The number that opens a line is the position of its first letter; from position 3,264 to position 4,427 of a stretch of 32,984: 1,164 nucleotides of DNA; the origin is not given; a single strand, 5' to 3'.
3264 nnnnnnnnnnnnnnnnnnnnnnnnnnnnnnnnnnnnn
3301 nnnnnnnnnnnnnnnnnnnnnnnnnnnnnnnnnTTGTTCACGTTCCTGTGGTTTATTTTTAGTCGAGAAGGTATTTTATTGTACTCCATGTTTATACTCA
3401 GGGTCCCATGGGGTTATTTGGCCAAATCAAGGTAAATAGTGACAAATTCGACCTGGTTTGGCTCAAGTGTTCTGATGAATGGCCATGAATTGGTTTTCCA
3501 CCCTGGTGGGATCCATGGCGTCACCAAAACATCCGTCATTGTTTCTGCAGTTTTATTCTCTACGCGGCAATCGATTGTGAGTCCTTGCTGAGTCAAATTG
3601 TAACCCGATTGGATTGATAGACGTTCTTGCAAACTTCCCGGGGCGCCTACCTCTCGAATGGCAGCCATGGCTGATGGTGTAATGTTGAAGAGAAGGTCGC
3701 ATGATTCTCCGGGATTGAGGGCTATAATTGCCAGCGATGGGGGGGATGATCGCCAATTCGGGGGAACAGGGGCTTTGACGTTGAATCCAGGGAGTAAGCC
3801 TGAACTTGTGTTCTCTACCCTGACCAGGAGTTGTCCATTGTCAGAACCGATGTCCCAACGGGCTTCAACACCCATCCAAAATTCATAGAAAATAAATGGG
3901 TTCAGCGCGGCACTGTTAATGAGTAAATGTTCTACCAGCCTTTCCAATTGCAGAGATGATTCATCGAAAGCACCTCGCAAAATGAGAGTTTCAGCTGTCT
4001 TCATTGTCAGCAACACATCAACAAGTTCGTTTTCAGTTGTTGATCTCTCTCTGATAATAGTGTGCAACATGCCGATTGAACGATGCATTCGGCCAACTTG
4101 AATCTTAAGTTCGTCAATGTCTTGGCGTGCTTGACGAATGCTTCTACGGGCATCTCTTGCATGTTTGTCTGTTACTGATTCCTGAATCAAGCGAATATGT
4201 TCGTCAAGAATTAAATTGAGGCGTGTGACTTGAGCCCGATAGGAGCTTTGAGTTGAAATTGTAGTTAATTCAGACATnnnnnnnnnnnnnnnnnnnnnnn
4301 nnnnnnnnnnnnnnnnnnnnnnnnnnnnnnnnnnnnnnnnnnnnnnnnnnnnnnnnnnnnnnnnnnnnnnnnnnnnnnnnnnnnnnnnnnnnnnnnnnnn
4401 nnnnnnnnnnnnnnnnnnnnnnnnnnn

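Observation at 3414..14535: Uncharacterised six-gene membrane / coiled-coil block joined to the upstream side of the archaellum operon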

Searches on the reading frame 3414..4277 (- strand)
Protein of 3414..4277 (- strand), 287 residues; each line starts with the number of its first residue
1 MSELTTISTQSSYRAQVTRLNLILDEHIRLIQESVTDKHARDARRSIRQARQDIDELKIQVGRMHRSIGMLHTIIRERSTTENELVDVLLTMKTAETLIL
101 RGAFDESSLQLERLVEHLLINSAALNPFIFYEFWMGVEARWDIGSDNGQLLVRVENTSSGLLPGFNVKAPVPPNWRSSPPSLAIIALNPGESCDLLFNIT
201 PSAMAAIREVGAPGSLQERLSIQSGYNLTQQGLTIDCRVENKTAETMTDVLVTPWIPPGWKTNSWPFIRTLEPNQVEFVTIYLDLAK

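Call 4: search_protein_families(library=pfam, proteins=[window:3414-4277:-], max_evalue=0.1)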
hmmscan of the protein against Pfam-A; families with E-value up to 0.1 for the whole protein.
window:3414-4277:- (287 aa): 2 families
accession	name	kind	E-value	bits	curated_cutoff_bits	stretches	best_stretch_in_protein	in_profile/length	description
PF10633.15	NPCBM_assoc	-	3.6e-05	24.3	24.4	1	161-206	20-65/78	NPCBM-associated, NEW3 domain of alpha-galactosidase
PF02883.26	Alpha_adaptinC2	-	0.0069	17.1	27.6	0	144-196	22-76/111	Adaptin C-terminal domain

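Call 5: search_protein_families(library=ncbifam, proteins=[window:3414-4277:-], max_evalue=0.1)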
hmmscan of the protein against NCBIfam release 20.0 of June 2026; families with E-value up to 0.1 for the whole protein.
window:3414-4277:- (287 aa): 0 families

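Call 8: find_homologous_proteins(query=window:3414-4277:-, max_evalue=0.001)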
Query window:3414-4277:- (287 aa): 27 proteins with E <= 0.001 among 1352 candidates.
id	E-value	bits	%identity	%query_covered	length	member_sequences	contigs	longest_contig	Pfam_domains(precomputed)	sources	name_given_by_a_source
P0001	3.5e-184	628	98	100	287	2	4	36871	-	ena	-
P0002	5.4e-183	624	98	100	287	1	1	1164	-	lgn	-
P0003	2.7e-182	622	98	100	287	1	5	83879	-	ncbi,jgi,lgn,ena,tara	tara:strand:- start:5104 stop:5967 length:864 start_codon:yes stop_codon:yes gene_type:complete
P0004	3.2e-181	618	97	100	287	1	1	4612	-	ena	-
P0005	2.0e-178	609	95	100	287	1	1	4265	PF10633.16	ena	-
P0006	5.3e-171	585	91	100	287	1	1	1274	-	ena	-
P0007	2.0e-170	583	90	100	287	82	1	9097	PF10633.16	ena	-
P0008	3.1e-168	576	89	100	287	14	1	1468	PF10633.16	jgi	jgi:hypothetical protein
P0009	2.4e-167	573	87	100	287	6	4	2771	PF10633.16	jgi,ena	-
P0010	1.2e-166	571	88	100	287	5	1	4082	PF10633.16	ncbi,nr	ncbi:MAG: hypothetical protein VX473_03540 [Candidatus Thermoplasmatota archaeon]|nr:hypothetical pr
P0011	1.3e-164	564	86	100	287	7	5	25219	PF10633.16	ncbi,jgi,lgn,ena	-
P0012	3.0e-157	540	86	97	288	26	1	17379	PF10633.16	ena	-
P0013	2.1e-140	485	96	78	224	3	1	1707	PF10633.16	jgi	jgi:hypothetical protein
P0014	3.3e-135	468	72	99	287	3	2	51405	-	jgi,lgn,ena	-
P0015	2.3e-133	461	72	99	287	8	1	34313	-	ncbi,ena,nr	ncbi:MAG: hypothetical protein VX320_00040 [Candidatus Thermoplasmatota archaeon]|nr:hypothetical pr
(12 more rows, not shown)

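Call 10: find_related_loci(query=A1, collection=genome_contigs, flank=10000)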
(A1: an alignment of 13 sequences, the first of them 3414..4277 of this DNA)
Query A1 (287 aa) in genome_contigs; peptide patterns used: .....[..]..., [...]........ (x = any residue, [..] = any of these).
43 stretches matched a pattern; 21 encode a relative of the query (tblastn E <= 1e-3); 20 distinct loci.
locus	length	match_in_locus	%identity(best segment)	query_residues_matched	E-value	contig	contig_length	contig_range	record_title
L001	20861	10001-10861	98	1-287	0e+0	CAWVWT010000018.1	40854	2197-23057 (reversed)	MAG TPA_asm: uncultured Candidatus Poseidoniales archaeon isolate ERR3589563_binner12_51 genome assembly, contig: ERZ746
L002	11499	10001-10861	97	1-287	0e+0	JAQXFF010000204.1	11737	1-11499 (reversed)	MAG: Candidatus Thalassarchaeaceae archaeon isolate cluster2-bin.256 k141_2037925, whole genome shotgun sequence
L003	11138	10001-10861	95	1-287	0e+0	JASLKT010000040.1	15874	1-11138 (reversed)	MAG: Candidatus Thalassarchaeaceae archaeon isolate ETNP1_MAG_7 NODE_40_length_15874_cov_19.137431, whole genome shotgun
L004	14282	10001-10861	92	1-287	0e+0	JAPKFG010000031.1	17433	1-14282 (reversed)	MAG: Candidatus Poseidoniales archaeon isolate ANT-136 NODE_1775_length_17433_cov_13.519853, whole genome shotgun sequen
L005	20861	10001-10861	91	1-287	0e+0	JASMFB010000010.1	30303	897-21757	MAG: Candidatus Thalassarchaeaceae archaeon isolate ETNP7_MAG_13 NODE_10_length_30303_cov_3.974161, whole genome shotgun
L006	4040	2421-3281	90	1-287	0e+0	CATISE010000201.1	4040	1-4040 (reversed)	MAG: Marine Group II euryarchaeote MED-G33 isolate bin.838 MAG genome assembly, contig: k119_695565, whole genome shotgu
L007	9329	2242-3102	90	1-287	1e-179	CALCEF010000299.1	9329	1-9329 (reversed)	MAG TPA_asm: uncultured euryarchaeote isolate ERR598975_bin.65_CONCOCT_v1.1_MAG genome assembly, contig: ERZ833381.1307,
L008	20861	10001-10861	90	1-287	2e-179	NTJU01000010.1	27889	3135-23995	MAG: Marine Group II euryarchaeote MED-G33 EUII-MED-G33-C10, whole genome shotgun sequence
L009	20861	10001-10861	87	1-287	3e-174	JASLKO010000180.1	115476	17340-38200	MAG: Candidatus Thalassarchaeaceae archaeon isolate ETNP1_MAG_32 c_000001262498, whole genome shotgun sequence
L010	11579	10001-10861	86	1-287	2e-173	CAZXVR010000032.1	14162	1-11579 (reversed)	MAG TPA_asm: uncultured Candidatus Poseidoniales archaeon isolate SRP077602_co4_142 genome assembly, contig: NODE_7666_l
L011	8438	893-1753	84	1-287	6e-165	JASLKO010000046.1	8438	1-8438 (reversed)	MAG: Candidatus Thalassarchaeaceae archaeon isolate ETNP1_MAG_32 c_000000147999, whole genome shotgun sequence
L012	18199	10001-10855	72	1-285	3e-143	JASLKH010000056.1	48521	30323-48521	MAG: Candidatus Thalassarchaeaceae archaeon isolate ETNP1_MAG_25 c_000001508935, whole genome shotgun sequence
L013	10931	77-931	72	1-285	2e-140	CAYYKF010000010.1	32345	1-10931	MAG TPA_asm: uncultured Candidatus Poseidoniales archaeon isolate SRP077602_co9_567 genome assembly, contig: NODE_1341_l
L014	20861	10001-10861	70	1-287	5e-140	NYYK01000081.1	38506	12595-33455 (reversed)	MAG: Methanobacteriota archaeon isolate ARS80 44514, whole genome shotgun sequence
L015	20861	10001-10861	91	1-287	0e+0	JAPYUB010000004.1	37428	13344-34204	MAG: Candidatus Thalassarchaeaceae archaeon isolate PW8.concoct.221 PW8_1312_length_37428_cov_8.950419, whole genome sho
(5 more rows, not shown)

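Call 60: search_solved_structures(query=A6, max_evalue=10, show_alignments=2)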
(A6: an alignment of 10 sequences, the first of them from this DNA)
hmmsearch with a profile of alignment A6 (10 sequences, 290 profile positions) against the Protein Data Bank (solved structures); distinct sequences matched with E-value up to 10: 38.
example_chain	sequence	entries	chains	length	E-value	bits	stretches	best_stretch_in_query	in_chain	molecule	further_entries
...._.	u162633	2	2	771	8.2e-05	25.1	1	153-208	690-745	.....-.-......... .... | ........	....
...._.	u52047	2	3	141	0.011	18.2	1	7-81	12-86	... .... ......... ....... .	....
8qox_B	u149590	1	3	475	0.04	16.3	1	33-123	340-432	Conserved membrane protein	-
3zc1_A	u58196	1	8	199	0.19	14.1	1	77-126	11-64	AFTRAX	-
3zc0_A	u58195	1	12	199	0.19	14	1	77-126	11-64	AFTRAX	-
7o92_A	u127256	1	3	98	0.26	13.6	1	51-125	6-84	hypothetical protein UY81_C0065G0003 residues 18-54 from Candidatus Giovannonibacteria bac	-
6nr8_3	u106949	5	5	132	0.36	13.1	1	25-66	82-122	Prefoldin subunit 3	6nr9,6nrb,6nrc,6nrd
7o9v_A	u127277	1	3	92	0.48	12.7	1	51-124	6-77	General control transcription factor GCN4,hypothetical protein OMM_04225 residues 244-274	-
5j0h_A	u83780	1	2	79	0.58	12.4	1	68-99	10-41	Design construct 2L6HC3_13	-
9iho_T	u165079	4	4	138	0.59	12.4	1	191-246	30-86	Acyl carrier protein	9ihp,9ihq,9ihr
7wu7_3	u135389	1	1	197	0.75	12.1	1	25-66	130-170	Prefoldin subunit 3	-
6d0y_C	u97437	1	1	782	0.76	12.1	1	19-81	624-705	Nuclear cap-binding protein subunit 1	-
2c5j_A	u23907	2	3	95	0.77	12.1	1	22-83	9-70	T-SNARE AFFECTING A LATE GOLGI COMPARTMENT PROTEIN 1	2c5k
7x5d_A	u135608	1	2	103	0.82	12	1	12-90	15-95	Lamin-A/C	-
5oo6_A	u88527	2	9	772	0.86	11.9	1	19-81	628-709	Nuclear cap-binding protein subunit 1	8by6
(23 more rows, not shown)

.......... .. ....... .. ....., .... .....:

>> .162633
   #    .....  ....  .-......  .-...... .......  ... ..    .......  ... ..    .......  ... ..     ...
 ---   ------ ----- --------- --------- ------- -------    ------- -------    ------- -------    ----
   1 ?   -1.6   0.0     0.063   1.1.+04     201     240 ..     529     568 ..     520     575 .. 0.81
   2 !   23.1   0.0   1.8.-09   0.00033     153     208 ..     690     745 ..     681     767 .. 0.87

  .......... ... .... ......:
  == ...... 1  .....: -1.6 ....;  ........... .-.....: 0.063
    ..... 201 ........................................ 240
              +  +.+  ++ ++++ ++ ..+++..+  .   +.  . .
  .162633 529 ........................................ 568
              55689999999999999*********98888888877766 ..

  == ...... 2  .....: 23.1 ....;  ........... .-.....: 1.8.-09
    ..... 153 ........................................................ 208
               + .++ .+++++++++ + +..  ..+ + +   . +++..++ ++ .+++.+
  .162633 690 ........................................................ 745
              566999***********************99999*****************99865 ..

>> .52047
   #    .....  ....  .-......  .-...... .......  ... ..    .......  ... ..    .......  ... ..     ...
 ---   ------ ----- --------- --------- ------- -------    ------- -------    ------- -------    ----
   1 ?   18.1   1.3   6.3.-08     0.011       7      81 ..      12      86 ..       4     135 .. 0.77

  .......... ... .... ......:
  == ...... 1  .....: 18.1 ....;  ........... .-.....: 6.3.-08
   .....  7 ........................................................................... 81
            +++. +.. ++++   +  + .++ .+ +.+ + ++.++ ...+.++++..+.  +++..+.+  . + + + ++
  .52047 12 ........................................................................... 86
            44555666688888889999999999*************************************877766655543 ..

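Call 61: search_protein_families(library=pfam, alignment_id=A6, max_evalue=1)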
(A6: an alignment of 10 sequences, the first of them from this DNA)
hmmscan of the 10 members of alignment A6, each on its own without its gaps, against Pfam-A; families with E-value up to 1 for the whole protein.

A. member 1, seq(287 aa): 3 families
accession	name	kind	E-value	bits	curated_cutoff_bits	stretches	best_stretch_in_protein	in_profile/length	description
PF10633.15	NPCBM_assoc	-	3.6e-05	24.3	24.4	1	161-206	20-65/78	NPCBM-associated, NEW3 domain of alpha-galactosidase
PF02883.26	Alpha_adaptinC2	-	0.0069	17.1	27.6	0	144-196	22-76/111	Adaptin C-terminal domain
PF14644.12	DUF4456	-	0.14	12.4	27.5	1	11-52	54-95/210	Domain of unknown function (DUF4456)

B. families by the number of members that match (of 10 scanned): 27 families (the first 25 are shown)
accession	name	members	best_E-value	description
PF10633.15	NPCBM_assoc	10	1.1e-05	NPCBM-associated, NEW3 domain of alpha-galactosidase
PF02883.26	Alpha_adaptinC2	6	3.1e-05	Adaptin C-terminal domain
PF06160.17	EzrA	4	0.0027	Septation ring formation regulator, EzrA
PF10473.14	CENP-F_leu_zip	2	0.0059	Leucine-rich repeats of kinetochore protein Cenp-F/LEK1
PF10602.15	RPN7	1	0.00088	26S proteasome subunit RPN7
PF13424.12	TPR_12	1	0.008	Tetratricopeptide repeat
PF12329.13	TMF_DNA_bd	1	0.042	TATA element modulatory factor 1 DNA binding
PF07219.19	HemY_N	1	0.05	HemY protein N-terminus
PF23053.1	UBA_N4BP1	1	0.062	N4BP1, UBA-like domain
PF16574.10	CEP209_CC5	1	0.065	Coiled-coil region of centrosome protein CE290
PF19361.4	DUF5937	1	0.096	Family of unknown function (DUF5937)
PF23886.1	DUF7239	1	0.1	Family of unknown function (DUF7239)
PF25063.1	ARM_TT21_C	1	0.11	Tetratricopeptide repeat protein 21 C-terminal ARM domain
PF14791.11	DNA_pol_B_thumb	1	0.12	DNA polymerase beta thumb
PF16454.10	PI3K_P85_iSH2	1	0.12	Phosphatidylinositol 3-kinase regulatory subunit P85 inter-SH2 domain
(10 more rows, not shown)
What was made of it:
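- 3414..4277 (-): G6, 287 aa. No signal peptide or TM. N-terminal helical/coiled-coil half and C-terminal NEW3-type beta-sandwich region. Start overlaps the G5 stop by 8 nt. Core gene. PDB GH20 C-terminal domain E 8e-5 (calls 60, 61).
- On NEW3 / NPCBM_assoc Ig-like domain: G6: 24.3 bits against 24.4 (borderline), but 10/10 diverse orthologues hit (call 61).
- Closest known: NEW3/NPCBM-associated and CARDB-type Ig-like surface proteins of archaea. Same: The G5 ectodomain and the G6 C-terminal half match these beta-sandwich families (calls 4, 60, 61).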

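Call 88: search_protein_families(library=padloc, proteins=[window:3414-4277:-], max_evalue=0.01)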
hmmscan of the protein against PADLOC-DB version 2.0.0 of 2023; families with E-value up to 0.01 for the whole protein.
window:3414-4277:- (287 aa): 0 families
